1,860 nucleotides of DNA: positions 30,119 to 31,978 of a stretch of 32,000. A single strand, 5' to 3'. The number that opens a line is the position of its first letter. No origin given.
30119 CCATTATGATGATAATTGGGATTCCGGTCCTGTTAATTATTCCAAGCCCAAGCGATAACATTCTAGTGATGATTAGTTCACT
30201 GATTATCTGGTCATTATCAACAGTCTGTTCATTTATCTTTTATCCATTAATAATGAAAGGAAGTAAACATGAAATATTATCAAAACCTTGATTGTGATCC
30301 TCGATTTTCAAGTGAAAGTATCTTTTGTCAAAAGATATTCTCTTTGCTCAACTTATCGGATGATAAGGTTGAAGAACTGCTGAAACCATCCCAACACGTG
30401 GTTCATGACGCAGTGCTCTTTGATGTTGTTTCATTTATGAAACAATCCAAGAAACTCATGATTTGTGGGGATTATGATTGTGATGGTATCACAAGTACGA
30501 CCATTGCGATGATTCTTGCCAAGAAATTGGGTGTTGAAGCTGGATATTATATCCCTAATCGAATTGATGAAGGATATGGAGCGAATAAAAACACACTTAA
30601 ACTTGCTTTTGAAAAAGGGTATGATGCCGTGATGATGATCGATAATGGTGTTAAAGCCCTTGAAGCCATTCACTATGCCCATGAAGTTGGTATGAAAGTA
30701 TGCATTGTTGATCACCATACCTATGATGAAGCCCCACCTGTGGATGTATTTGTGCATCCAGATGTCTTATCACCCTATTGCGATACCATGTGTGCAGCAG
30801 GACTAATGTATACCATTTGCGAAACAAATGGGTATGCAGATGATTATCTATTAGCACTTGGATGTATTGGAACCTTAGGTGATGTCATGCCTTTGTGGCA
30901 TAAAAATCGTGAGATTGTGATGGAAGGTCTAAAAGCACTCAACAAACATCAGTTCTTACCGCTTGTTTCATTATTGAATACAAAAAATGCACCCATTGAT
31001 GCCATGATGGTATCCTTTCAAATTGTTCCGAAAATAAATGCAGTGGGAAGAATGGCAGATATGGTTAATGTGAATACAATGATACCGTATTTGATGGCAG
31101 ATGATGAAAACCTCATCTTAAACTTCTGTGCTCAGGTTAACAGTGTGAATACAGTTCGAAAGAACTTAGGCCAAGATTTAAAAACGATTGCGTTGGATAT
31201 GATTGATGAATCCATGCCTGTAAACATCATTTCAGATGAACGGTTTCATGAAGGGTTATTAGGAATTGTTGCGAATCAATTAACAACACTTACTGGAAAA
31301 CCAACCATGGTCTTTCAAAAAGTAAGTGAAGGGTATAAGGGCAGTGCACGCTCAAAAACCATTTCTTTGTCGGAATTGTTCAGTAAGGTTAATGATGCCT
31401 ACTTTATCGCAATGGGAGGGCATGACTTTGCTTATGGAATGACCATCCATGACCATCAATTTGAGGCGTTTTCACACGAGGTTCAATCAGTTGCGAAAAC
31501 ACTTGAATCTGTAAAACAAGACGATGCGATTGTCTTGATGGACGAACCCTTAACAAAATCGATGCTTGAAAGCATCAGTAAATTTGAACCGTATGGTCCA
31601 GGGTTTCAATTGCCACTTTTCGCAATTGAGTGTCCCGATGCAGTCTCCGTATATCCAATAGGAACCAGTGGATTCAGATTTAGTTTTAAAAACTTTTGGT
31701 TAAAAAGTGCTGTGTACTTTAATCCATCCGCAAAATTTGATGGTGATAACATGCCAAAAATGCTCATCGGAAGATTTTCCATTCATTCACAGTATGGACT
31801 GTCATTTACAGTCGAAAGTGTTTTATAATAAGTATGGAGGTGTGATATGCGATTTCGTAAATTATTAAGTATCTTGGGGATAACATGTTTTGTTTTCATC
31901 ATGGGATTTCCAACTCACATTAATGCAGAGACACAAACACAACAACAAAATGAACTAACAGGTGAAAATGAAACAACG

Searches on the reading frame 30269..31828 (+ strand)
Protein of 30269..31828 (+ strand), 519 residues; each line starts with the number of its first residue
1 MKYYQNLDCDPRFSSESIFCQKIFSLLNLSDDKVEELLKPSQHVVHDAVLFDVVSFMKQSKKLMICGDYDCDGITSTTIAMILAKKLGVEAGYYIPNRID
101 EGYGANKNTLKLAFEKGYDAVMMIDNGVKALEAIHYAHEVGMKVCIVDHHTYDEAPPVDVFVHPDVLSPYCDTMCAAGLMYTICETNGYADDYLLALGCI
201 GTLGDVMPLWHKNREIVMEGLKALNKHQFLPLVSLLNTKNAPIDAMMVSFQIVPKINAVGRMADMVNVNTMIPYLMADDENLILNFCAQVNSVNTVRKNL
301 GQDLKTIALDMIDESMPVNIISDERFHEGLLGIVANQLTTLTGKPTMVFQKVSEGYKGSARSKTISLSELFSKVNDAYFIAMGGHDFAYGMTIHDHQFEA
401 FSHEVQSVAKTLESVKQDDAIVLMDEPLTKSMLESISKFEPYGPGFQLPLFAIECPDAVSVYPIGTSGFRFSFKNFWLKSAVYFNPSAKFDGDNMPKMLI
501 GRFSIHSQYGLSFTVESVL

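Call 22: search_protein_families(library=pfam, proteins=[window:30269-31828:+], max_evalue=0.001)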
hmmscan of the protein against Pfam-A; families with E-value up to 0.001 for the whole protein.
window:30269-31828:+ (519 aa): 3 families
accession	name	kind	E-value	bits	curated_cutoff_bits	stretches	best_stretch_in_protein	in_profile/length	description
PF01368.27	DHH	-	1.7e-17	64.3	28.1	1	63-187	2-104/125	DHH family, N-terminal domain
PF02272.25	DHHA1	-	1.3e-10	42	25.9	1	323-410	10-101/102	DHHA1 domain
PF17768.7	RecJ_OB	-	5.8e-06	26.8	27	1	426-492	8-77/107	RecJ OB domain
